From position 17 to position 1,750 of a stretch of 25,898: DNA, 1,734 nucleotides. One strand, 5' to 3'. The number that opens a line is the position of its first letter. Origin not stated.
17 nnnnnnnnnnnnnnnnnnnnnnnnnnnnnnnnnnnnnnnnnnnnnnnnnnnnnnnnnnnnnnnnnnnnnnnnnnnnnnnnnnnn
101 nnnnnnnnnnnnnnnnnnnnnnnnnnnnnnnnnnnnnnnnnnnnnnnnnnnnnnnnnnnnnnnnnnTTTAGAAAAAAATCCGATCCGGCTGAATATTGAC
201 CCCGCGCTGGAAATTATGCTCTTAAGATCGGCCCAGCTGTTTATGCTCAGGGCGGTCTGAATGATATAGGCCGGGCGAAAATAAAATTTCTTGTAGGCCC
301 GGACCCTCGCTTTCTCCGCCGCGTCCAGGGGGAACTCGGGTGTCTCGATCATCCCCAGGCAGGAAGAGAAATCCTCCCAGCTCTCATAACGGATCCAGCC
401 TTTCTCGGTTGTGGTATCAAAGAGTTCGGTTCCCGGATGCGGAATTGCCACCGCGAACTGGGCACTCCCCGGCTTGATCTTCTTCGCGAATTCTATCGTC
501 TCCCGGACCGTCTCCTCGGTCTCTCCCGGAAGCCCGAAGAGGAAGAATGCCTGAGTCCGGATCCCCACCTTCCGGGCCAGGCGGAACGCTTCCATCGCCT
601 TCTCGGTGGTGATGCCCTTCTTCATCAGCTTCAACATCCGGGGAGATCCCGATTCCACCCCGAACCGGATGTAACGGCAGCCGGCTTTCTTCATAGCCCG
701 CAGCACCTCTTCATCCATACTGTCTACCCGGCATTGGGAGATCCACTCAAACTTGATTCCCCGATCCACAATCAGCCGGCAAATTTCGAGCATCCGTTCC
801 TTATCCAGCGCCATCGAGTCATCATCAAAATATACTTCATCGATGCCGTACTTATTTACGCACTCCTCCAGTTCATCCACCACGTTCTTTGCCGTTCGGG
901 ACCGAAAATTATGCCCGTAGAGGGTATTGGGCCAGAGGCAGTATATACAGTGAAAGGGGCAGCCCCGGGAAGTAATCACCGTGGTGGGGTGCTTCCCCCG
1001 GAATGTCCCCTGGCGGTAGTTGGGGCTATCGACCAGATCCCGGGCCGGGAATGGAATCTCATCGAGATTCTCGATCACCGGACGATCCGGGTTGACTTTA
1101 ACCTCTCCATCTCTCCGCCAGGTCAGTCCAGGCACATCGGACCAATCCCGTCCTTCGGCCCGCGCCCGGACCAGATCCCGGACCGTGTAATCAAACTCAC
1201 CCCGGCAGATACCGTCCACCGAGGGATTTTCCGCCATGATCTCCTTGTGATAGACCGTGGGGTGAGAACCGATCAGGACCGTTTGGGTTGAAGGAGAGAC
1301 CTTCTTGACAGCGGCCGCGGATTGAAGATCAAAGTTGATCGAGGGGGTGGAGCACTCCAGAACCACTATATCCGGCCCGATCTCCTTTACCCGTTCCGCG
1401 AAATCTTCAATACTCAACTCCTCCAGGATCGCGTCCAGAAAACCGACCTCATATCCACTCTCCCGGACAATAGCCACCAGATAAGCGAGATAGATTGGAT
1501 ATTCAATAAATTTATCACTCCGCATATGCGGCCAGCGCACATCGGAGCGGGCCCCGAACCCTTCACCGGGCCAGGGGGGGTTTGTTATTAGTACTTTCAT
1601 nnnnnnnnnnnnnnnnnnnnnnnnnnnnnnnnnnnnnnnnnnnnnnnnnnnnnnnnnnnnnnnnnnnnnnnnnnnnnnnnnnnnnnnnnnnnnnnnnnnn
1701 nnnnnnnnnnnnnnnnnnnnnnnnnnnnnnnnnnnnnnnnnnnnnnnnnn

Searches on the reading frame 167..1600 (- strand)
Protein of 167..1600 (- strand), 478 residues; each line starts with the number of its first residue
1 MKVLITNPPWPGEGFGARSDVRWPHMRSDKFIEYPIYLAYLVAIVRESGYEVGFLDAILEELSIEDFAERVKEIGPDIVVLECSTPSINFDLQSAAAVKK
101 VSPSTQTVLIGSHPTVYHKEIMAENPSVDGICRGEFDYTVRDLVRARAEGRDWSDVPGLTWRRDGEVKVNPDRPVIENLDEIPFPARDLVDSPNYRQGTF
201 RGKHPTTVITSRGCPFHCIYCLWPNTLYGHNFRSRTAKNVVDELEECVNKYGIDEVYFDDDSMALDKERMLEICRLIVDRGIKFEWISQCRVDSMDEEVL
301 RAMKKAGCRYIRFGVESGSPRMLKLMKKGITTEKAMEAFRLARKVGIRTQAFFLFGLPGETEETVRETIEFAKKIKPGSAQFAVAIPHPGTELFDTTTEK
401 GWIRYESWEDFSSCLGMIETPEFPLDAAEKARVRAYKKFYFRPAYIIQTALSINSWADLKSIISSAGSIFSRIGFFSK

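Call 44: search_protein_families(library=pfam, proteins=[window:167-1600:-], max_evalue=0.00001)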
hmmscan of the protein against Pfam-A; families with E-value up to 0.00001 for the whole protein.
window:167-1600:- (478 aa): 2 families
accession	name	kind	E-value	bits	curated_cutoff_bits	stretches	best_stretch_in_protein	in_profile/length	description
PF04055.27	Radical_SAM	-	2e-28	100.1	29.5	1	208-372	1-166/166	Radical SAM superfamily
PF02310.24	B12-binding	-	5.3e-17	62.2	32.1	1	30-143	9-120/121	B12 binding domain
